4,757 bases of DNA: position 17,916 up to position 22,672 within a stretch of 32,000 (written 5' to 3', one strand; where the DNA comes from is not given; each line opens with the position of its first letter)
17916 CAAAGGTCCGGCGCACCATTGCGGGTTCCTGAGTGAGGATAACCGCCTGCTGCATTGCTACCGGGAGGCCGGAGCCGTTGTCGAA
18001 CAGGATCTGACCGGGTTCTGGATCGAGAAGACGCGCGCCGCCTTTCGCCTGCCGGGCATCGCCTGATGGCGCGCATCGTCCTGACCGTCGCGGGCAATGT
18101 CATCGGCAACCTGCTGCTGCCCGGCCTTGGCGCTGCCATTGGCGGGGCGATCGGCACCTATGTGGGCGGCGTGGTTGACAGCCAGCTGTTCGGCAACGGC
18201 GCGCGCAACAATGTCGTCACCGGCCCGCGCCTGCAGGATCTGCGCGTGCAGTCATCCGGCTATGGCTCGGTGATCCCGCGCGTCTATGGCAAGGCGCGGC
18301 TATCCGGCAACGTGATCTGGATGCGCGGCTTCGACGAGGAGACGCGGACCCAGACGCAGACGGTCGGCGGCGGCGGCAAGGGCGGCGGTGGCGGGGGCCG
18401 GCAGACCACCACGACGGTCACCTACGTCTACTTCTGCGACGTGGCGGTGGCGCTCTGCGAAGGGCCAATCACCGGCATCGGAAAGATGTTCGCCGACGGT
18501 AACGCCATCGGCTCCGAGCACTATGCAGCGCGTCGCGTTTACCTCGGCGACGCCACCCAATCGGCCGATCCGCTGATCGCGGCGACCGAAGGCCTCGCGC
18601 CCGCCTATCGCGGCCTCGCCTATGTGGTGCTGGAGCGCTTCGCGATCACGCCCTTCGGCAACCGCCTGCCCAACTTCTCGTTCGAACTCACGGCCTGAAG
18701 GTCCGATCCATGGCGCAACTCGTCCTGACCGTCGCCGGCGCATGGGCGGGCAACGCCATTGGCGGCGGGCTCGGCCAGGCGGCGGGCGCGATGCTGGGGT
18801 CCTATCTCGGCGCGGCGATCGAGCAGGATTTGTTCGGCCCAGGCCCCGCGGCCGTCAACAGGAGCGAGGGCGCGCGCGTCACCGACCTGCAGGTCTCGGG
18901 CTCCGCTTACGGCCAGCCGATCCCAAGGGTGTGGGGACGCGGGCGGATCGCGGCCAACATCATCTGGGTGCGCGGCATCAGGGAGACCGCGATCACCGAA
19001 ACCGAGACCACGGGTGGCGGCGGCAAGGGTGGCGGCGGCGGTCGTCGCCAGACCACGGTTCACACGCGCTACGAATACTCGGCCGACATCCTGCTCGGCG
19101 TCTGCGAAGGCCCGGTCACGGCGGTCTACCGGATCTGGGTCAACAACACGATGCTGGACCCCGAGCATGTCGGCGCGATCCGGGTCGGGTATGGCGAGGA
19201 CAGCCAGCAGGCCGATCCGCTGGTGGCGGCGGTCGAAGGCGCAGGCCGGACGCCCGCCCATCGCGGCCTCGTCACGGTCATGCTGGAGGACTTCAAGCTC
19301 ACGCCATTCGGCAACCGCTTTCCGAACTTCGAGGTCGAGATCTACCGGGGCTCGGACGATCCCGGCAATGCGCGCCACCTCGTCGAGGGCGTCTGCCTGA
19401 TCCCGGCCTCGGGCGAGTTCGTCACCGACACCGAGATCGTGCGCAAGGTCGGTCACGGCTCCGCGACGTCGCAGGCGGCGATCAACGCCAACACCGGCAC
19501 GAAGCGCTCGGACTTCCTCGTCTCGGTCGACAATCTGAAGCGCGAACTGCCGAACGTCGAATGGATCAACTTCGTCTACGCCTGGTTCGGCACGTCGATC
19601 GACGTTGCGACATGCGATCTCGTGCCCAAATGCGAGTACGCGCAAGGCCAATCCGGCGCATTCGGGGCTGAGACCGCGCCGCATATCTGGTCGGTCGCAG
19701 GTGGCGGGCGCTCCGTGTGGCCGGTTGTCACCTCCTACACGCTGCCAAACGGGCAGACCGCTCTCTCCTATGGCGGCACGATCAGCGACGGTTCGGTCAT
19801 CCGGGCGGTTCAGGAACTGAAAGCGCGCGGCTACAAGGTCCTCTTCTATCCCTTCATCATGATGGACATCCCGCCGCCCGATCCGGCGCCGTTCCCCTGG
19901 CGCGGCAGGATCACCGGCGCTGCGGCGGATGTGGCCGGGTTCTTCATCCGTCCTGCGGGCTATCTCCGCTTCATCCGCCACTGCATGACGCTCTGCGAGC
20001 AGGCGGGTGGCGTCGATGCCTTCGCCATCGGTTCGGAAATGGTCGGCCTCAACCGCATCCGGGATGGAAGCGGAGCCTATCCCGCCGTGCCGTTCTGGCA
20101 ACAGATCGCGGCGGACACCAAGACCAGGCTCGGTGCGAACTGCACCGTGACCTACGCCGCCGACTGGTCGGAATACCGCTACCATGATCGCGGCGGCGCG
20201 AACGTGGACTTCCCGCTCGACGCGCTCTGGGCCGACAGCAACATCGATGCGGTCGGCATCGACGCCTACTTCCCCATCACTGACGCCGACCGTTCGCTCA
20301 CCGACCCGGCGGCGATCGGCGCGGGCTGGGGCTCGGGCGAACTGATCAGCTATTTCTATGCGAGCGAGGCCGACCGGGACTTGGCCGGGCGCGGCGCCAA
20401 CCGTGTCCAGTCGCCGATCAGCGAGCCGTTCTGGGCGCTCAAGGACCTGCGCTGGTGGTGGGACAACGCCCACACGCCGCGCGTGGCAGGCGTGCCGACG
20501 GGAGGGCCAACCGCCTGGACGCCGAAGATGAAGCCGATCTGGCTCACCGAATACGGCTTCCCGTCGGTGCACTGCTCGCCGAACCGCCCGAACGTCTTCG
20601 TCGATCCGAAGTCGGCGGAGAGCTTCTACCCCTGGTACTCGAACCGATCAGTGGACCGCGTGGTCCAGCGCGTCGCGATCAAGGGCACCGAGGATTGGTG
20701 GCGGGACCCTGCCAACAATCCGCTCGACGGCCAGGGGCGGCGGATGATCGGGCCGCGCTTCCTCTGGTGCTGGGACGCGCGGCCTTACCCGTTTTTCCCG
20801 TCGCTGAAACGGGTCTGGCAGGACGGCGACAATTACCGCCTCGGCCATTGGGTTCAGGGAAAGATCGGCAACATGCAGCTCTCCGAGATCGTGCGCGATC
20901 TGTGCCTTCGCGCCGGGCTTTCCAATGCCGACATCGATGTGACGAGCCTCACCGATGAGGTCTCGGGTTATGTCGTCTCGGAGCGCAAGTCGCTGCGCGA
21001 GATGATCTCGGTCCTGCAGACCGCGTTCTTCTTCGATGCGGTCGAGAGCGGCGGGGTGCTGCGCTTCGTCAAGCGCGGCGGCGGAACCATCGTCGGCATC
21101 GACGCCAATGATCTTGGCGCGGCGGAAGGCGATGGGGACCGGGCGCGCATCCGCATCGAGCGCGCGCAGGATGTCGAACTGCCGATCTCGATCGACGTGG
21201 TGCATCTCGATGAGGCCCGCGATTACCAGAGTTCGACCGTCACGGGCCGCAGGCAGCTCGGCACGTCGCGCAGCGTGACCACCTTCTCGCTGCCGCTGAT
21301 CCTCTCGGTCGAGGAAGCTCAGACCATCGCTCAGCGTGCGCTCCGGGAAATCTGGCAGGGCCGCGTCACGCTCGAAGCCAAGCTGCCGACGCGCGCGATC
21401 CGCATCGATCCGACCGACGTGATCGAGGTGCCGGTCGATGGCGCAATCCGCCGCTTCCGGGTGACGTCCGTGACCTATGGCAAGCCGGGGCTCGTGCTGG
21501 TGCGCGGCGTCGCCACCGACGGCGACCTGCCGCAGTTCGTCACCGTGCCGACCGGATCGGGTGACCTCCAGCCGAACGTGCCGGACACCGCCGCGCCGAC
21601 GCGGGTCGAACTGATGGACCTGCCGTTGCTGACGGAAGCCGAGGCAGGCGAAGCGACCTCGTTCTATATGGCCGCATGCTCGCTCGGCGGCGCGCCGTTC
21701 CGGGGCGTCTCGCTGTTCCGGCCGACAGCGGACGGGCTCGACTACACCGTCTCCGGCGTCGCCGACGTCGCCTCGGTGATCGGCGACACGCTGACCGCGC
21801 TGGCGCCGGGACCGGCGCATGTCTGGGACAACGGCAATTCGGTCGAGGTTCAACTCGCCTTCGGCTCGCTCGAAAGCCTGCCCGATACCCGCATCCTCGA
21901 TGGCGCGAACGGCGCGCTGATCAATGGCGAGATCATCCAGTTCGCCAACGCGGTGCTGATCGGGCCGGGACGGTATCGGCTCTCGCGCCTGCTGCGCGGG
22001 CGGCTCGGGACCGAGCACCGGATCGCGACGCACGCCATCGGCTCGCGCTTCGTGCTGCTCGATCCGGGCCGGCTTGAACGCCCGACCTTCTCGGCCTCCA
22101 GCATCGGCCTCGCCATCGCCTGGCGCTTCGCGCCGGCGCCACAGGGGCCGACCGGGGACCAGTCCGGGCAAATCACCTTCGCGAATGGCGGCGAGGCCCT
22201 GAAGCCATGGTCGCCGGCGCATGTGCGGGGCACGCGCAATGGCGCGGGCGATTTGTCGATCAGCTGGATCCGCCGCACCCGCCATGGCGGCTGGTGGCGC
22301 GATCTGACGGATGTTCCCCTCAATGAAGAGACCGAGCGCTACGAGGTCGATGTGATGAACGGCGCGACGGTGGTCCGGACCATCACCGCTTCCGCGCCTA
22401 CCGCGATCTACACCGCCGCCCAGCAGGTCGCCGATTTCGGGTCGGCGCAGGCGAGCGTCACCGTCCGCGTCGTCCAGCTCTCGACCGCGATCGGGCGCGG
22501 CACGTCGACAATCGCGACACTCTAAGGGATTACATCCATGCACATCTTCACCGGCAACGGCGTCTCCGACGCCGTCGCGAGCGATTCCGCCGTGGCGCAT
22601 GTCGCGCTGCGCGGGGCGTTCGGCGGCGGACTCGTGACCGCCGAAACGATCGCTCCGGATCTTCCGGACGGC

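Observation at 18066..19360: Diverged stand-alone copy of the g15-like N-terminal module, directly upstream of the full-length baseplate protein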

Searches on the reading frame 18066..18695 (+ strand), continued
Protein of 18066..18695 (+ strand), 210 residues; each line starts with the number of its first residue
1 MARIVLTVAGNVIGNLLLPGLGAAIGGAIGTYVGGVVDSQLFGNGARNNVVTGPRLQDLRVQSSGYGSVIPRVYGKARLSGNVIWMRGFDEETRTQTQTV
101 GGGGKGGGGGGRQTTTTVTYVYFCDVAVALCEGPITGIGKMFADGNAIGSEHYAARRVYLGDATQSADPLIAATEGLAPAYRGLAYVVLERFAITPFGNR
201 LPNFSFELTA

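Call 67: find_encoding_contigs(protein=P0268, flank=6000, max_places=2)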
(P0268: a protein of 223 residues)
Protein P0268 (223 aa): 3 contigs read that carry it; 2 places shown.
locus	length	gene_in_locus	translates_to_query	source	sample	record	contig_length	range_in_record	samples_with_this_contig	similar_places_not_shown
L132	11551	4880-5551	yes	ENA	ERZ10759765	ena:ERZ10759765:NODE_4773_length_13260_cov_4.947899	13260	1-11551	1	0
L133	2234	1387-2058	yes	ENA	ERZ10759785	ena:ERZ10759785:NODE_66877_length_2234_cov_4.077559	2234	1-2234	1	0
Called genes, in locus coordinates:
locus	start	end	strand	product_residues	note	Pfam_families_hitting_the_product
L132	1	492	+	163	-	?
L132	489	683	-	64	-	-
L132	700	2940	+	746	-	PF10145:PhageMin_Tail (weak)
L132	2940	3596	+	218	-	PF09343:DUF2460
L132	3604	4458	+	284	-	PF09931:Phage_phiJL001_Gp84_N, PF09356:Phage_BR0599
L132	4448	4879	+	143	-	PF00877:NLPC_P60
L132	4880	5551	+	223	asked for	-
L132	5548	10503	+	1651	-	PF13550:Phage-tail_3, PF23666:Rcc01698_C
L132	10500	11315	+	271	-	PF10983:DUF2793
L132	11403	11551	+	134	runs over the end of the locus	PF10805:DUF2730 (faint)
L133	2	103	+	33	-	?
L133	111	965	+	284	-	PF09931:Phage_phiJL001_Gp84_N, PF09356:Phage_BR0599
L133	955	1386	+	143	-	PF00877:NLPC_P60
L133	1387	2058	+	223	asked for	-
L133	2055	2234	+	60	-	?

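Call 69: search_protein_families(library=ncbifam, proteins=[L132:4880-5548:+, L132:5548-10500:+], max_evalue=0.01)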
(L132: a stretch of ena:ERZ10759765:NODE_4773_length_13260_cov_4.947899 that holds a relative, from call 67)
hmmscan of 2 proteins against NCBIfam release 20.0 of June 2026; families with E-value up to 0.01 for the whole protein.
L132:4880-5548:+ (223 aa): 1 family
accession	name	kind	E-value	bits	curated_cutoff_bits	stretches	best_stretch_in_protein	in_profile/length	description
NF048004.1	GTA_megatron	equivalog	6.5e-65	219.7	800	1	1-221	1-200/1299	baseplate multidomain protein megatron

L132:5548-10500:+ (1651 aa): 1 family
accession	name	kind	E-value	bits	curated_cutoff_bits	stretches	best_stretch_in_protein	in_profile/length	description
NF048004.1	GTA_megatron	equivalog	1e-81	275.3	800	1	1193-1651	844-1299/1299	baseplate multidomain protein megatron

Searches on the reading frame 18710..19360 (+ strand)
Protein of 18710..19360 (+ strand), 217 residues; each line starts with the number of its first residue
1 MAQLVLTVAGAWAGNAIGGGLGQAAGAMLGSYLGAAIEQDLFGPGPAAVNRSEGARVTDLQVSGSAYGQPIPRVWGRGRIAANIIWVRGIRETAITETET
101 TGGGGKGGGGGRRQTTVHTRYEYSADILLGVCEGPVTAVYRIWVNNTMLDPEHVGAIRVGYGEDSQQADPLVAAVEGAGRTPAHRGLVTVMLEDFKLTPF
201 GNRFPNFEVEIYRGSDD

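Call 34: find_homologous_proteins(query=window:18710-19360:+, max_evalue=0.00001)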
Query window:18710-19360:+ (217 aa): 27 proteins with E <= 0.00001 among 1571 candidates.
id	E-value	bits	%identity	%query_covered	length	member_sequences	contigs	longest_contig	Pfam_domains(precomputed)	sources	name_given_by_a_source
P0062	3.3e-129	447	92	100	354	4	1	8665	-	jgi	jgi:hypothetical protein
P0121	1.8e-92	327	72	100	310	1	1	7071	-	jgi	jgi:hypothetical protein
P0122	6.4e-80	286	59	99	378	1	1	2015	-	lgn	-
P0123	1.3e-79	285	61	99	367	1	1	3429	-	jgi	jgi:hypothetical protein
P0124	1.4e-79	285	61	99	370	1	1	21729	-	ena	-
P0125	5.1e-79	283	62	99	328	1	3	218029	-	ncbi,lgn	-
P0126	1.2e-76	276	61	99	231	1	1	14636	-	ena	-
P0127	4.5e-72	261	73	77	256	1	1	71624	-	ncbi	-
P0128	1.1e-58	217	98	47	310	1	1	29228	-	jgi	jgi:hypothetical protein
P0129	8.8e-56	207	64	67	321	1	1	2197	-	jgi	jgi:hypothetical protein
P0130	4.7e-47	179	55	73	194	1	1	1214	-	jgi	jgi:hypothetical protein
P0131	1.5e-43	167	53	70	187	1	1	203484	-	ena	-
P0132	7.2e-42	162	77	46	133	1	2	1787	-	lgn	-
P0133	2.7e-40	157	51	73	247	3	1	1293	-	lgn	-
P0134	1.2e-35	141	63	48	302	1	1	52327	-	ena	-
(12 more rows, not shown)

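Call 35: find_related_loci(query=A2, collection=viral_contigs, flank=3000)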
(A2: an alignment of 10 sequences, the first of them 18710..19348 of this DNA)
Query A2 (213 aa) in viral_contigs; peptide patterns used: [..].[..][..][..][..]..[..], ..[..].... (x = any residue, [..] = any of these).
109 stretches matched a pattern; 49 encode a relative of the query (tblastn E <= 1e-3); 49 distinct loci.
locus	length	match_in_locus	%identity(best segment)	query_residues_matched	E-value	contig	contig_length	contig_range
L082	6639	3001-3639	99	1-213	4e-137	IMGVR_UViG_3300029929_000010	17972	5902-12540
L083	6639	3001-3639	99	1-213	4e-137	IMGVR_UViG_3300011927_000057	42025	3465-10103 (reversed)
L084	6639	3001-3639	96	1-213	3e-136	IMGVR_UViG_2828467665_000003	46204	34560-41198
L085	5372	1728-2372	96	1-213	7e-135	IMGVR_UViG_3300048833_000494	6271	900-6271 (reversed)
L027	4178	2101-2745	94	1-213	2e-135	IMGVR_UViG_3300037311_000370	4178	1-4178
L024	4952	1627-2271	95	1-213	3e-133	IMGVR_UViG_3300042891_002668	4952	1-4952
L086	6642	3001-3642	95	1-213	7e-132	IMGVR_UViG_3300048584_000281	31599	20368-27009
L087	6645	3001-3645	96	1-213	4e-134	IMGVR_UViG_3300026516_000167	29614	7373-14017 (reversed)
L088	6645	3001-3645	94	1-213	4e-113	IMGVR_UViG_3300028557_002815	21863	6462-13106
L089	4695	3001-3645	94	1-213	4e-113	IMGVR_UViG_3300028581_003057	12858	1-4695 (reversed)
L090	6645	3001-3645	93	1-213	4e-110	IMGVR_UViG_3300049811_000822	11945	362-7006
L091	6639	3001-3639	95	1-213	6e-110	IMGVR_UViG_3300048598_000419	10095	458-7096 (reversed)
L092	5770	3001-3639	85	1-213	2e-104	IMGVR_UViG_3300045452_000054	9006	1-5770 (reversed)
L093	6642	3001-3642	63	1-213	6e-80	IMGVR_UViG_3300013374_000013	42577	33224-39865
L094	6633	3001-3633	63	1-213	1e-71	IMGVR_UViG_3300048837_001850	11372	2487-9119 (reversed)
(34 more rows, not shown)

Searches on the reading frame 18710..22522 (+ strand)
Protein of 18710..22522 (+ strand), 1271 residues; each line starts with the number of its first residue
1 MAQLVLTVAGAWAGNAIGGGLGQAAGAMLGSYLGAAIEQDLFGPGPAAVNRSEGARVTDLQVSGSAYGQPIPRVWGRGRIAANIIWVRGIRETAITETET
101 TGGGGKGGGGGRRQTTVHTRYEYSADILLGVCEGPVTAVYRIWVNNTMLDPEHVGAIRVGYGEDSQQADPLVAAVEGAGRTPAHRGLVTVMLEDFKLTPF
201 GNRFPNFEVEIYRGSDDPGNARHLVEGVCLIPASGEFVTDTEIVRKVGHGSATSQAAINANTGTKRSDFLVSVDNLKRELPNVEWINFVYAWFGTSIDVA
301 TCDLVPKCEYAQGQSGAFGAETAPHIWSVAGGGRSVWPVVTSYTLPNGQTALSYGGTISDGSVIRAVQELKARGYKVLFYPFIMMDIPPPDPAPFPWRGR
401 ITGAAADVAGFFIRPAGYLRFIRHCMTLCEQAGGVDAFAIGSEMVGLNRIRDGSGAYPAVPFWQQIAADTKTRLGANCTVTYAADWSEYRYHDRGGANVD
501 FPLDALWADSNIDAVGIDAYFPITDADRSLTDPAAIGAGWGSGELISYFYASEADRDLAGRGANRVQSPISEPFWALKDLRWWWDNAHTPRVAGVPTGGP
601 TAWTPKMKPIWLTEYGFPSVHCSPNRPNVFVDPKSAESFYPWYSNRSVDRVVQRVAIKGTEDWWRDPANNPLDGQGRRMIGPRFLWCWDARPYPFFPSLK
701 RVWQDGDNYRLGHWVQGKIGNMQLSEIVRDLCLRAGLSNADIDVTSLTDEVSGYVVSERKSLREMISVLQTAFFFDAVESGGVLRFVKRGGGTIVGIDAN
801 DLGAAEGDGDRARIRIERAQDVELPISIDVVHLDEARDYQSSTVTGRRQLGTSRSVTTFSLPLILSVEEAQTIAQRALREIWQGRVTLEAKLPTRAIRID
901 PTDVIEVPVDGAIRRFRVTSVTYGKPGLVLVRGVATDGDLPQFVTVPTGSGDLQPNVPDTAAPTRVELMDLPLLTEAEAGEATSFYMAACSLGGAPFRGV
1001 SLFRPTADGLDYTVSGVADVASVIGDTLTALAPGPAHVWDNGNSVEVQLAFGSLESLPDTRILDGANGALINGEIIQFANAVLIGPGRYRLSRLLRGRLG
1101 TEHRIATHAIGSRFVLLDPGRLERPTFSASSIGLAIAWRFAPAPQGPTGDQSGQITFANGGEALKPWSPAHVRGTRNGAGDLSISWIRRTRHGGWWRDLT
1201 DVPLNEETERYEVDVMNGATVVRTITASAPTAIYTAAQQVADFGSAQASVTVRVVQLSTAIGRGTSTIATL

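Call 6: search_protein_families(library=pfam, proteins=[window:18710-22522:+], max_evalue=0.01)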
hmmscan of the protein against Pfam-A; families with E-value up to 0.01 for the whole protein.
window:18710-22522:+ (1271 aa): 4 families
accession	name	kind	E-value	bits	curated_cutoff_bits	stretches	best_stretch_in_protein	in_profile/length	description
PF13547.12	GTA_TIM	-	1.6e-97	326.9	27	1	417-697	2-299/299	GTA TIM-barrel-like domain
PF13550.12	Phage-tail_3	-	2.1e-37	128.9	23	1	758-922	2-163/164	Putative phage tail protein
PF23666.2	Rcc01698_C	-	6.4e-31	107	27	1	1022-1115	1-98/98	Rcc01698-like, C-terminal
PF22612.2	GH113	-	0.00065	19.6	27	0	353-485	51-167/289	Glycoside Hydrolase Family 113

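Call 7: search_protein_families(library=phrogs, proteins=[window:18710-22522:+], max_evalue=0.001)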
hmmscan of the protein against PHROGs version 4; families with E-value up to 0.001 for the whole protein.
window:18710-22522:+ (1271 aa): 3 families
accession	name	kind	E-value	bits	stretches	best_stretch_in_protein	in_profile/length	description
phrog_4271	-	tail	0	1114.1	1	1-1270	1-1306/1309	tail protein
phrog_19101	-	unknown function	3.7e-92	310.6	1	225-718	8-516/595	-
phrog_1101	-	tail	1.2e-32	113.9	2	49-215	24-204/1405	tail protein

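Call 53: search_protein_families(library=ncbifam, proteins=[window:18710-22522:+], max_evalue=0.01)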
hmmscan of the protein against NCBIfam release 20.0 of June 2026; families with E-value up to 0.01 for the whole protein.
window:18710-22522:+ (1271 aa): 1 family
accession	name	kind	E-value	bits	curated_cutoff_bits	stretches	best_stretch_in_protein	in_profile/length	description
NF048004.1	GTA_megatron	equivalog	0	1198.1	800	1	1-1270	1-1298/1299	baseplate multidomain protein megatron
